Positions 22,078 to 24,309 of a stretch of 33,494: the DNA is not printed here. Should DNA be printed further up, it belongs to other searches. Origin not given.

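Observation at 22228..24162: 644-aa RHH protein with four V4R-like modules: an unusual one-component sensor architecture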

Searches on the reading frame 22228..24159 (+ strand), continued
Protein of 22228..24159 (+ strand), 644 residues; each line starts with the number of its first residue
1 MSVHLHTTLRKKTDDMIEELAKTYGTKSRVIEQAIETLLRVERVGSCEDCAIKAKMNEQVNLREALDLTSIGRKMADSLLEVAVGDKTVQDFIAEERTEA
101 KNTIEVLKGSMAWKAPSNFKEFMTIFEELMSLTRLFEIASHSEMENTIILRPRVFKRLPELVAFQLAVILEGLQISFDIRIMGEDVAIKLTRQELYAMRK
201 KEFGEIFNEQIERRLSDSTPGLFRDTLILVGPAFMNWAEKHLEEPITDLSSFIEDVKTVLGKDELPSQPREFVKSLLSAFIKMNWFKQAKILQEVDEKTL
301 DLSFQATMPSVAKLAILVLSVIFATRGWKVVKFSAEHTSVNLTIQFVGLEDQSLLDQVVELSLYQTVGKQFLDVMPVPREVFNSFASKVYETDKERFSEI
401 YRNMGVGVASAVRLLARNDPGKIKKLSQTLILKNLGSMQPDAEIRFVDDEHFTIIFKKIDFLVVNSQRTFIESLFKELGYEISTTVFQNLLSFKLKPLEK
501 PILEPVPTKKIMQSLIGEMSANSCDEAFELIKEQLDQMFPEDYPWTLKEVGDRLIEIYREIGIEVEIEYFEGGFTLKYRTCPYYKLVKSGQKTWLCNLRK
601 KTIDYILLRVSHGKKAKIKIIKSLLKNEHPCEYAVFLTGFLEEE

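Call 49: find_encoding_contigs(protein=P0184, flank=8000, max_places=1)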
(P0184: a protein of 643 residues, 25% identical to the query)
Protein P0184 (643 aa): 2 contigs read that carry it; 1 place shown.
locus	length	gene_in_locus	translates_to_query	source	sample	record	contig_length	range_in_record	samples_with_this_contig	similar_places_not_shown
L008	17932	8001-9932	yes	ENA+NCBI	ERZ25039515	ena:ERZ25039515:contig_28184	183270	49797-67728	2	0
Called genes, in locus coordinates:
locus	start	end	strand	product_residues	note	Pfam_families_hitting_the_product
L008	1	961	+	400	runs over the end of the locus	PF02540:NAD_synthase (weak), PF01171:ATP_bind_3, PF00958:GMP_synt_C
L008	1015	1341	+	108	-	PF18653:Arcadin_1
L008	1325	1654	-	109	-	-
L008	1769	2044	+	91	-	PF00708:Acylphosphatase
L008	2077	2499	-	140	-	-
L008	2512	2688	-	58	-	-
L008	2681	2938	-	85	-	-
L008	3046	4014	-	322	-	PF01040:UbiA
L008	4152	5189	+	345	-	PF01137:RTC, PF05189:RTC_insert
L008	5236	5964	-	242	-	PF05625:PAXNEB, PF23442:DUF7125 (faint)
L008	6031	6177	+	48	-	-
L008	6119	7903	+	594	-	PF02812:ELFV_dehydrog_N, PF00208:ELFV_dehydrog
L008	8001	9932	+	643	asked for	-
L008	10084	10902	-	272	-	PF12679:ABC2_membrane_2 (weak), PF12730:ABC2_membrane_4, PF12698:ABC2_membrane_3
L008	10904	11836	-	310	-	PF00005:ABC_tran, PF13304:AAA_21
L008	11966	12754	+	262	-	PF01209:Ubie_methyltran, PF08003:Methyltransf_9, PF13489:Methyltransf_23, PF08241:Methyltransf_11, PF08242:Methyltransf_12, PF13649:Methyltransf_25, PF13847:Methyltransf_31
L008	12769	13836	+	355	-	PF18093:Trm5_N, PF25133:TYW2_N_2, PF02475:TRM5-TYW2_MTfase, PF05175:MTS, PF06325:PrmA (faint), PF09445:Methyltransf_15, PF13847:Methyltransf_31 (weak)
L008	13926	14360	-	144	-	PF04027:DUF371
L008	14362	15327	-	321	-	PF12840:HTH_20, PF05124:S_layer_C (weak)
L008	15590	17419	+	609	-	PF13522:GATase_6, PF13537:GATase_7, PF01380:SIS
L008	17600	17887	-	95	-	-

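Call 50: fold_search(model_id=the predicted structure, library=pdb)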
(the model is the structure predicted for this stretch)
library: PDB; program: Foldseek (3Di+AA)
matches with E <= 10: 146; with E <= 0.001: 0
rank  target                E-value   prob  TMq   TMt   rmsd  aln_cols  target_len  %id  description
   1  8xn1_A                2.0e-01  0.14  0.09  0.15  24.4       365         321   12  Cryo-EM structure of human ZnT3, in the presence of zinc, determined in an inward-facing conformation (released 2024-10-30)
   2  9jj1_A                6.3e-01  0.09  0.09  0.15  23.4       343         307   11  Cryo-EM structure of human ZnT3 (released 2025-06-04)
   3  8f6h_B                8.0e-01  0.10  0.11  0.18  23.5       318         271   12  Cryo-EM structure of a Zinc-loaded asymmetrical TMD D70A mutant of the YiiP-Fab complex (released 2023-02-08)
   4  3o1q_A                1.1e+00  0.09  0.07  0.17  20.4       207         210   12  Native Crystal Structure of Helicobacter pylori Urease Accessory Protein UreF (released 2010-08-18)
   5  8zsb_A                1.2e+00  0.08  0.10  0.16  16.4       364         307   10  Cryo-EM structure of human ZnT1, in the absence of zinc, determined in outward-facing conformation (released 2024-08-21)
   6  7nh3                  1.5e+00  0.02  0.09  0.04  37.2       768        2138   12  Nematocida Huwe1 in open conformation. (released 2022-03-02)
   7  7mwr_B                1.5e+00  0.25  0.15  0.32  19.5       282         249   14  Structure of De Novo designed beta sheet heterodimer LHD101A53/B4 (released 2022-01-19)
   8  9k85_A                1.8e+00  0.11  0.10  0.20  17.2       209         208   15  Cryo-EM structure of designed zinc-induced filament Fiber-n6-Zn1-HEHE-46 (released 2025-10-29)
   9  6vfi_A                1.9e+00  0.23  0.14  0.34  19.7       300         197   12  De novo designed octahedral nanoparticle O43_dn18 (released 2020-08-12)
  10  8yl8_C                1.9e+00  0.14  0.07  0.18  16.3       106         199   12  Crystal structure of the de novo designed protein 200 AA in the crystal form 2 (released 2024-10-16)
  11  7fik_b                1.9e+00  0.03  0.10  0.10  44.3       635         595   12  The cryo-EM structure of the CR subunit from X. laevis NPC (released 2022-11-09)
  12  3kn1                  2.0e+00  0.07  0.08  0.16  17.4       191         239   12  Crystal Structure of Golgi Phosphoprotein 3 N-term Truncation Variant (released 2009-12-15)
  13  9vvp_K                2.0e+00  0.02  0.06  0.06  42.2       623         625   11  Core proteins of the bacteriophage E1004 (released 2025-11-12)
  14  9dd4_A                2.1e+00  0.33  0.11  0.39   5.8       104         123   13  Crystal Structure of Designed facilitated dissociation target LHD101An1: LHD101A with an N-terminal extension (released 2025-08-20)
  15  9hhl_f                2.2e+00  0.02  0.08  0.06  39.9       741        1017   10  Structure of Dynein-Dynactin-NuMA-LIS1 (released 2025-12-03)
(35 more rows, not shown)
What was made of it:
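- Tried and rejected: Its fold search was meaningless (call 50).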

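Call 56: find_encoding_contigs(protein=P0145, flank=6000, max_places=2)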
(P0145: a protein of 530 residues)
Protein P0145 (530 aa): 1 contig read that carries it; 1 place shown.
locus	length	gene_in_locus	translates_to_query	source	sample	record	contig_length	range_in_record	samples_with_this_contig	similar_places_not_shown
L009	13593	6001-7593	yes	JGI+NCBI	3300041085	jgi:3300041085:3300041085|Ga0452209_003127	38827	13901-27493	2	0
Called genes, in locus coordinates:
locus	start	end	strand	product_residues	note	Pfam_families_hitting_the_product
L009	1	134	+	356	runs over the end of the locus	-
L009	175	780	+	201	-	PF01584:CheW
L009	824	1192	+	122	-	PF00072:Response_reg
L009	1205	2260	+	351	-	PF00072:Response_reg, PF01339:CheB_methylest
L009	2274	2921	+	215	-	PF04509:CheC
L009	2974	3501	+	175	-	PF03975:CheD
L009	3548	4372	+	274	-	PF03705:CheR_N (weak), PF01739:CheR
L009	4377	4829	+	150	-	-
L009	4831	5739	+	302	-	PF00009:GTP_EFTU (faint), PF00025:Arf, PF00071:Ras (weak), PF01926:MMR_HSR1 (weak), PF04670:Gtr1_RagA, PF08477:Roc (weak)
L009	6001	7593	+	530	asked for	PF00072:Response_reg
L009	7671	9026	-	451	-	PF00989:PAS (weak), PF13426:PAS_9 (weak), PF02518:HATPase_c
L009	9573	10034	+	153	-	-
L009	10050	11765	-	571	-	PF00072:Response_reg, PF00025:Arf, PF00071:Ras, PF01926:MMR_HSR1, PF08477:Roc, PF09439:SRPRB, PF00009:GTP_EFTU (weak)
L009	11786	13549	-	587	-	PF00072:Response_reg (weak), PF00025:Arf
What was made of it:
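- One sits in a che cluster (call 56).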

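Call 57: find_encoding_contigs(protein=P0126, flank=6000, max_places=2)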
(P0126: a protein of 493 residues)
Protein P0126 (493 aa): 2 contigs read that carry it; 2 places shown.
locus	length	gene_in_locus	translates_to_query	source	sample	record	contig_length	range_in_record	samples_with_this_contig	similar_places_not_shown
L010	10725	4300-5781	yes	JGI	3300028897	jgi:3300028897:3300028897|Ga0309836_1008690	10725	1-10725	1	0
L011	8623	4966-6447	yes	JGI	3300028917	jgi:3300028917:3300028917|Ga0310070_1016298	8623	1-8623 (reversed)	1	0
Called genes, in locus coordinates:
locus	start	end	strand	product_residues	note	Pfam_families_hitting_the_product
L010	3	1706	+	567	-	?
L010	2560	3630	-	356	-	PF00512:HisKA, PF02518:HATPase_c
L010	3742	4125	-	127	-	PF00072:Response_reg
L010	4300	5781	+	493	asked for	-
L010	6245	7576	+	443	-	PF07992:Pyr_redox_2 (faint), PF12831:FAD_oxidored, PF12838:Fer4_7 (faint), PF13237:Fer4_10 (faint), PF14697:Fer4_21 (faint), PF00037:Fer4 (weak), PF13484:Fer4_16 (faint)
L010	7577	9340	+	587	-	PF01946:Thi4 (weak), PF00890:FAD_binding_2 (weak), PF01266:DAO (weak), PF07992:Pyr_redox_2, PF12831:FAD_oxidored, PF13450:NAD_binding_8 (weak), PF00037:Fer4 (weak), PF12838:Fer4_7, +7 more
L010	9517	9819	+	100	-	PF02662:FlpD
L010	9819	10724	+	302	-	?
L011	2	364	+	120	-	?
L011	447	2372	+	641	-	PF02934:GatB_N, PF02637:GatB_Yqey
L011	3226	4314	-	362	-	PF00512:HisKA, PF02518:HATPase_c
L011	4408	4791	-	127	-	PF00072:Response_reg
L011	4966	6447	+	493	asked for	-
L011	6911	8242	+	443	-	PF07992:Pyr_redox_2 (faint), PF12831:FAD_oxidored, PF12838:Fer4_7 (faint), PF13237:Fer4_10 (faint), PF14697:Fer4_21 (faint), PF00037:Fer4 (weak), PF13484:Fer4_16 (faint)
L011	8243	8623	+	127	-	?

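Call 58: find_encoding_contigs(protein=P0134, flank=6000, max_places=2)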
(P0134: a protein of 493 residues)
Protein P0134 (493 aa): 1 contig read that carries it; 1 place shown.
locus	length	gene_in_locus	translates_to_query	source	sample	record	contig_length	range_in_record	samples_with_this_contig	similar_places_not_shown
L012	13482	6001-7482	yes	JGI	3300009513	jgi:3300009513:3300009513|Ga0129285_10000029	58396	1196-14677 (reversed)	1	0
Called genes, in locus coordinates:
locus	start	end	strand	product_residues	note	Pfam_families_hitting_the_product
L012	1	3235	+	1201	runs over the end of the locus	PF01344:Kelch_1 (faint), PF13964:Beta-prop_Calicin (faint), PF24681:Kelch_KLHDC2_KLHL20_DRC7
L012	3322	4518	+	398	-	PF00682:HMGL-like, PF22617:HCS_D2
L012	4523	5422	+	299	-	PF25133:TYW2_N_2, PF02475:TRM5-TYW2_MTfase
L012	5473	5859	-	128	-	PF00072:Response_reg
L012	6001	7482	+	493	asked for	-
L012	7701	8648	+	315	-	PF08271:Zn_Ribbon_TF, PF00382:TFIIB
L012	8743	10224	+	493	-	-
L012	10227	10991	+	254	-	-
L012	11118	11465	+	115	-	PF12840:HTH_20 (weak)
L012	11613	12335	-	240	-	PF01172:SBDS_N, PF09377:SBDS_domain_II, PF20268:SBDS_C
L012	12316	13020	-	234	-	PF10584:Proteasome_A_N, PF00227:Proteasome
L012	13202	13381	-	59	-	-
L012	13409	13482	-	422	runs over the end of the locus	?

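Call 66: search_protein_families(library=pfam, proteins=[P0145, P0147, P0157], max_evalue=10)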
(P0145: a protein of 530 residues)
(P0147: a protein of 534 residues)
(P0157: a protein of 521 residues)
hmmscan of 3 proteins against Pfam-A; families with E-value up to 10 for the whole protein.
P0145 (530 aa): 9 families
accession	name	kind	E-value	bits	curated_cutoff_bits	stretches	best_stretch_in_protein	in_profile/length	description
PF00072.30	Response_reg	-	5.1e-23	81.8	30.2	1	406-520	1-111/111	Response regulator receiver domain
PF21194.3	TadZ-like_ARD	-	0.0061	17.3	27.4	1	404-462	3-61/108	TadZ-like, receiver domain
PF21693.2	SWT1_3rd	-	0.018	15.6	27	1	298-353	17-72/117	Transcriptional protein SWT1, C-terminal domain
PF03693.20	ParD_antitoxin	-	0.049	14.5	21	1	25-47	25-47/81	Bacterial antitoxin of ParD toxin-antitoxin type II system and RHH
PF01408.29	GFO_IDH_MocA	-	0.066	14.3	24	1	473-519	61-106/120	Oxidoreductase family, NAD-binding Rossmann fold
PF00482.28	T2SSF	-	0.096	13.1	25.2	0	17-69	55-106/125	Type II secretion system (T2SS), protein F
PF00637.26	Clathrin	-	0.11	12.7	29.6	1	212-256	11-56/143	Region in Clathrin and VPS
PF23099.1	UTP20_C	-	0.11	12.2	27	1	28-145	47-167/308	Small subunit processome component 20 homolog, C-terminal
PF20274.4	cREC_REC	-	0.19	12.9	27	1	407-461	3-43/88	Cyclic-phosphate processing Receiver domain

P0147 (534 aa): 5 families
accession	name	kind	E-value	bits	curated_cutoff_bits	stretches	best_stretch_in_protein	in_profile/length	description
PF00072.30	Response_reg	-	1e-17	64.7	30.2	1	393-506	1-110/111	Response regulator receiver domain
PF20274.4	cREC_REC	-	0.014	16.5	27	1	408-464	11-61/88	Cyclic-phosphate processing Receiver domain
PF25557.1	GAUT_1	-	0.044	14.5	22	1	482-519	10-47/77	Galacturonosyltransferase domain 1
PF21194.3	TadZ-like_ARD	-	0.059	14.2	27.4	1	391-447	3-59/108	TadZ-like, receiver domain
PF03908.18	Sec20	-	0.24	11.8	27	1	8-50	36-78/92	Sec20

P0157 (521 aa): 5 families
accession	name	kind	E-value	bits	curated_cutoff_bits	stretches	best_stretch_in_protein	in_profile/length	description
PF00072.30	Response_reg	-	4.1e-19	69.2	30.2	1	398-511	1-110/111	Response regulator receiver domain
PF21194.3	TadZ-like_ARD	-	8.7e-05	23.3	27.4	1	395-450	2-57/108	TadZ-like, receiver domain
PF02865.22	STAT_int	-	0.17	12.7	26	1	82-137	57-108/121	STAT protein, protein interaction domain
PF22348.1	ColA_N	-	0.33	11.2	27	1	444-461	8-25/47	Colicin-A N-terminal domain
PF18699.6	MRPL52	-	0.95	10.2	26.6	1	99-129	36-66/92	Mitoribosomal protein mL52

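Call 76: find_encoding_contigs(protein=P0154, flank=5000, max_places=2)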
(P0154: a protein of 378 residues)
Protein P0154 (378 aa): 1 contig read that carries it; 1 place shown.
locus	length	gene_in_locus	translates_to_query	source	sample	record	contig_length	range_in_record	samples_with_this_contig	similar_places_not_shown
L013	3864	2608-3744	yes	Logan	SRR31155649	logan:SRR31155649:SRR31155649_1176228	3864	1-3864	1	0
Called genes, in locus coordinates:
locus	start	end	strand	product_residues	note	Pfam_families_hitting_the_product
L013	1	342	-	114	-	?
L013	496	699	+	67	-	PF08352:oligo_HPY (weak)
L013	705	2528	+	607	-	PF02730:AFOR_N, PF01314:AFOR_C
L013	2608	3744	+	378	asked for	-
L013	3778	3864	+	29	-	?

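Call 77: find_encoding_contigs(protein=P0155, flank=5000, max_places=2)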
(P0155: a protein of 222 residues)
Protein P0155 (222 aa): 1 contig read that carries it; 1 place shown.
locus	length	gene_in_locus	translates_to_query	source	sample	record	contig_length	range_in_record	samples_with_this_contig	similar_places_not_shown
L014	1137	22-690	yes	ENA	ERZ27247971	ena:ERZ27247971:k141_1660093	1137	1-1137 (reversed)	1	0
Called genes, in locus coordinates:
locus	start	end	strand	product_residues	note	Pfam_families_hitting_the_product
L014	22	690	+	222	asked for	-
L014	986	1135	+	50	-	?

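Call 84: list_cluster_members(proteins=[P0126, P0134, P0145, P0147, P0157, P0154, P0143, P0155])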
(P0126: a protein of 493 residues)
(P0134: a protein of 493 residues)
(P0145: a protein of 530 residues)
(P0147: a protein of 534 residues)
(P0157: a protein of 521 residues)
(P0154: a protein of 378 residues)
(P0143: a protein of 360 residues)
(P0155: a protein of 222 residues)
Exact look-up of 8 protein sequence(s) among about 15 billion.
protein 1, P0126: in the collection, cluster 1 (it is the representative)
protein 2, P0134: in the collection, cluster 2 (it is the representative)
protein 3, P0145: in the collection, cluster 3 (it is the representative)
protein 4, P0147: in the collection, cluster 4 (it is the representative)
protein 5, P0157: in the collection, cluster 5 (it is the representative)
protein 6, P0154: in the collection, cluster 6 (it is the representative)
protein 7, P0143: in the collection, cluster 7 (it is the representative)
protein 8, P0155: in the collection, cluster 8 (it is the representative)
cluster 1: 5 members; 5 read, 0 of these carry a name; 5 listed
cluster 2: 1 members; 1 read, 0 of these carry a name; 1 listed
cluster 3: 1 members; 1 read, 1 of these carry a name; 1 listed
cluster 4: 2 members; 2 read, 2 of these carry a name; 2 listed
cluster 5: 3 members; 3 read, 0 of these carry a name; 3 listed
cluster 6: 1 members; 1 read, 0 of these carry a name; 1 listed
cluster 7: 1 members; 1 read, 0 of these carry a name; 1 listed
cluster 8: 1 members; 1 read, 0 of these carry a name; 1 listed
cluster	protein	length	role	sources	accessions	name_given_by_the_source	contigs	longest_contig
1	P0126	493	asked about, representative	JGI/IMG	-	-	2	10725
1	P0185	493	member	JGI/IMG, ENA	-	-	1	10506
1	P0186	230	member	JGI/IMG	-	-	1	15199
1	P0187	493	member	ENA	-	-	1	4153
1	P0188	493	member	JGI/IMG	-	-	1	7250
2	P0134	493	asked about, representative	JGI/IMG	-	-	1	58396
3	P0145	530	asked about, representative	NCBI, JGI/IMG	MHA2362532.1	MAG: response regulator [Candidatus Hodarchaeales archaeon] | CheY-like chemotaxis protein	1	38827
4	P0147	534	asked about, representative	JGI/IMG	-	ActR/RegA family two-component response regulator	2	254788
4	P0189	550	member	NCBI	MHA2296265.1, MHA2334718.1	MAG: response regulator [Candidatus Hodarchaeales archaeon]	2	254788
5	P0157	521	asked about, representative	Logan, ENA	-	-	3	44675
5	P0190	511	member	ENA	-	-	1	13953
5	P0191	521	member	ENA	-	-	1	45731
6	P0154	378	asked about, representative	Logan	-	-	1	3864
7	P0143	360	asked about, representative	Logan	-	-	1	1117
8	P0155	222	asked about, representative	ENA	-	-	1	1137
